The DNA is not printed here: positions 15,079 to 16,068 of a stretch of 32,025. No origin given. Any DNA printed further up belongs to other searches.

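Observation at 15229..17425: Sigma-70 factor gene followed on the same strand by a WYL-domain regulator with a palindromic candidate operator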

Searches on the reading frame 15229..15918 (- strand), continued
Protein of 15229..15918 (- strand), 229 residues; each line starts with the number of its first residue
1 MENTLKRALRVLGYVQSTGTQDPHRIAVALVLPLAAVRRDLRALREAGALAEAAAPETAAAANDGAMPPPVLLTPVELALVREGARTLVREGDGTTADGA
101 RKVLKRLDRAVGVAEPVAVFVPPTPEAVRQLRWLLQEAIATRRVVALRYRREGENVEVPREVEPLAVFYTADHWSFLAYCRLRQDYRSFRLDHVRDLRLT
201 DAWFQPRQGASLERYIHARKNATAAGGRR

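Call 38: find_encoding_contigs(protein=P0159, flank=7000, max_places=2)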
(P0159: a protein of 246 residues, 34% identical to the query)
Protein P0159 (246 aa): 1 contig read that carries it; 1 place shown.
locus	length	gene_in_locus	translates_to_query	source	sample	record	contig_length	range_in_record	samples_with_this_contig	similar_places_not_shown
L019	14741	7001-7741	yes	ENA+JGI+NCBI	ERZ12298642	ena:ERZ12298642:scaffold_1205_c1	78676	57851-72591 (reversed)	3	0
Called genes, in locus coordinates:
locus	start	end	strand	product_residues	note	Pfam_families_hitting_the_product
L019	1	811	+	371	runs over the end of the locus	PF00350:Dynamin_N (weak), PF01926:MMR_HSR1, PF04548:AIG1 (weak)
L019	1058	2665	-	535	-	PF12704:MacB_PCD, PF02687:FtsX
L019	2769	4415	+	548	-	-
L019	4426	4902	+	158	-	-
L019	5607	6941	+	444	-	PF04542:Sigma70_r2, PF04539:Sigma70_r3, PF04545:Sigma70_r4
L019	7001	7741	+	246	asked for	PF08220:HTH_DeoR (weak), PF13280:WYL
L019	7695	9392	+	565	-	PF00496:SBP_bac_5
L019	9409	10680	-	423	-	PF02844:GARS_N, PF01071:GARS_A, PF02786:CPSase_L_D2 (weak), PF02843:GARS_C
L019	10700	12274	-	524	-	PF02142:MGS, PF01808:AICARFT_IMPCHas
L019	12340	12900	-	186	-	PF04545:Sigma70_r4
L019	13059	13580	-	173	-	-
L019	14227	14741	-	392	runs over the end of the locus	PF28492:Beta_helix_4 (faint)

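Call 46: search_protein_families(library=padloc, proteins=[window:15229-15918:-], max_evalue=0.001)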
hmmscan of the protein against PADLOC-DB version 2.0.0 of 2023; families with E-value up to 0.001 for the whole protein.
window:15229-15918:- (229 aa): 2 families
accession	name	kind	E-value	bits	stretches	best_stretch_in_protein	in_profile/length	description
PDLC01457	WYL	-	3.7e-26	90.1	1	7-216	5-210/229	"CAS-I,CAS-II,CAS-III,CAS-IV,CAS-V,CAS-VI; associated_signaling"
PDLC01652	WYL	-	1.4e-16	59.2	1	119-219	7-93/162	"CAS-I,CAS-II,CAS-III,CAS-IV,CAS-V,CAS-VI; associated_signaling"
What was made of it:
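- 15229..15918 (-): WYL-domain transcription regulator, 229 aa. Layout: HTH (4-46), disordered linker with a conserved ANDG motif (47-74), three-helix bundle (75-140), WYL barrel (143-203), C-terminal helix (212-226). There is no WCX domain. PADLOC short WYL profile, E = 4e-26, full length (call 46).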

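Call 55: predict_structure(alignment_id=A3)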
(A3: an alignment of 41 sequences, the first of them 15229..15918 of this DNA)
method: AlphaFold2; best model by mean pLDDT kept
length: 229 residues; sequences in the alignment: 41
mean_pLDDT: 87.7   pTM: 0.50
mean pLDDT of the five models: 87.7, 87.1, 86.4, 85.8, 85.4
residues with pLDDT >= 90: 149; 70-90: 50; 50-70: 19; < 50: 11
segments of 3 or more residues with pLDDT < 50: 57-66
pLDDT, mean of each block of 10 residues (from residue 1): 88 96 97 97 95 59 51 81 91 92 90 60 90 98 98 91 97 96 96 96 91 89 77
secondary structure, 60 per line:
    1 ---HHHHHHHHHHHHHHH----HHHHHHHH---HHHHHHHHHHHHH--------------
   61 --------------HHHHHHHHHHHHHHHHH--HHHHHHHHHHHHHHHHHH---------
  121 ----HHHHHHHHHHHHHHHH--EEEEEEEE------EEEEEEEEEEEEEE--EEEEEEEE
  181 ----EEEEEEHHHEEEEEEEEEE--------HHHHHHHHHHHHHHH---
elements in order: H4-18 H23-30 H34-46 H75-91 H94-111 H125-140 E143-150 E157-170 E173-180 E185-190 E194-203 H212-226
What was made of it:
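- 15229..15918 (-): AlphaFold2 model, pLDDT 87.7 (call 55).
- On WYL-domain transcription factors (PafBC/DriD/BrxR/CapW type): AF2 strands span 143-203 (call 55). The AF2 model has three helices at 4-46 with pLDDT above 95 (call 55). AF2 helices at 75-91, 94-111 and 125-140 (call 55).
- AF2 pLDDT is 87.7 (call 55).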

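Call 57: fold_search(model_id=the predicted structure, library=pdb)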
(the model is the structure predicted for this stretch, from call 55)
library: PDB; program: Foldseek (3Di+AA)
matches with E <= 10: 889; with E <= 0.001: 30
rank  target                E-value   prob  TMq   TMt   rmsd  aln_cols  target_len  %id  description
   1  9fnd_Y                3.5e-08  1.00  0.33  0.25  15.7       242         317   21  Transcriptional activator PafBC bound to mycobacterial RNA polymerase (released 2025-02-12)
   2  9fnd_X                3.4e-07  1.00  0.35  0.25  17.3       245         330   21  Transcriptional activator PafBC bound to mycobacterial RNA polymerase (released 2025-02-12)
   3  8tp8_D                3.6e-07  1.00  0.33  0.24  17.4       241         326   22  Structure of the C. crescentus WYL-activator, DriD, bound to ssDNA and cognate DNA (released 2023-11-29)
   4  8tpk_A                3.8e-07  1.00  0.32  0.24  17.9       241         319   23  P6522 crystal form of C. crescentus DriD-ssDNA-DNA complex (released 2023-11-29)
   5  8tpk_B                4.5e-07  1.00  0.33  0.24  17.8       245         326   23  P6522 crystal form of C. crescentus DriD-ssDNA-DNA complex (released 2023-11-29)
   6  6sj9_A                4.8e-07  1.00  0.34  0.12  11.1       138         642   23  Proteasome accessory factor B/C (PafBC) of Arthrobacter aurescens (released 2019-10-16)
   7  6sj9_B                6.0e-07  1.00  0.35  0.13  11.8       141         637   24  Proteasome accessory factor B/C (PafBC) of Arthrobacter aurescens (released 2019-10-16)
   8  8tp8_B                1.0e-06  1.00  0.32  0.24  17.1       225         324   24  Structure of the C. crescentus WYL-activator, DriD, bound to ssDNA and cognate DNA (released 2023-11-29)
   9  9pfv_Q                2.8e-06  1.00  0.32  0.24  17.6       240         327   22  The cryo-EM structure of C. crescentus DriD-ssDNA-RNAP-Sigma73-CCNA_03891/CCNA_01149 promoter transcription activation (released 2026-02-25)
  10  9pfq_Q                3.1e-06  1.00  0.33  0.23  17.2       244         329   22  The cryo-EM structure of C. crescentus DriD-ssDNA-RNAP-Sigma73-bapE promoter transcription activation complex (released 2026-02-25)
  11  7qfz_G                3.9e-06  1.00  0.32  0.26  14.2       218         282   15  BrxR, a WYL-domain containing transcriptional regulator (released 2022-05-18)
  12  7qfz_C                5.5e-06  1.00  0.31  0.25   6.0        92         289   21  BrxR, a WYL-domain containing transcriptional regulator (released 2022-05-18)
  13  7tb5                  6.5e-06  1.00  0.33  0.29  15.5       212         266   13  Structure of P. aeruginosa PA17 CapW (released 2022-01-19)
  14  8tp8_A                6.5e-06  1.00  0.33  0.24  16.9       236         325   22  Structure of the C. crescentus WYL-activator, DriD, bound to ssDNA and cognate DNA (released 2023-11-29)
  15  7qfz_A                7.3e-06  1.00  0.32  0.26  14.1       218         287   15  BrxR, a WYL-domain containing transcriptional regulator (released 2022-05-18)
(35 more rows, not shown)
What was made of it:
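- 15229..15918 (-): The top 30 Foldseek PDB hits are all PafBC, DriD, BrxR or CapW (call 57).
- On WYL-domain transcription factors (PafBC/DriD/BrxR/CapW type): Full-length Foldseek alignments to DriD and PafBC include the HTH (call 57).
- Closest known: DriD. Same: Foldseek E = 4e-7 at 22-24% identity (call 57).
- Closest known: BrxR / CapW. Same: Fold matches are E = 4e-6 to 1e-4 (call 57).
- The top 30 fold matches are all WYL transcription factors (call 57).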

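Call 77: search_protein_representatives(alignment_id=A4)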
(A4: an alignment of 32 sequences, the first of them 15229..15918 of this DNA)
Query: 32 sequences, 255 profile positions. Proteins with E-value up to 0.001 (for the whole library): 8371; up to 1e-10: 1317; up to 1e-30: 11. The best 150 are listed.
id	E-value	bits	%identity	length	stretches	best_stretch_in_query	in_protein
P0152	1.1e-117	408.5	-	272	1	1-250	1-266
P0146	8.9e-113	392.5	-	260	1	1-253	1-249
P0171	4.2e-96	337.8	-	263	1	1-252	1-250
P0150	2.0e-94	332.3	-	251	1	1-252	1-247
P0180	2.1e-77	276.6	-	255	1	2-250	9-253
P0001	1.1e-73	264.4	-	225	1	5-251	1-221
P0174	3.6e-72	259.4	-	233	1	1-184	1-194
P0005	2.5e-57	210.8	-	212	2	147-252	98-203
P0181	6.1e-37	144.0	-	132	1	158-250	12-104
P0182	2.2e-32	129.0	-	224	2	72-251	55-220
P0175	8.9e-32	127.1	-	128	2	1-53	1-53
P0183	6.8e-30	120.9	-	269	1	58-249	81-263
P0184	1.7e-28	116.3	-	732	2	5-246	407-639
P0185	2.0e-28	116.1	-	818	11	12-61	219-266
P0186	1.2e-26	110.2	-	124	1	147-249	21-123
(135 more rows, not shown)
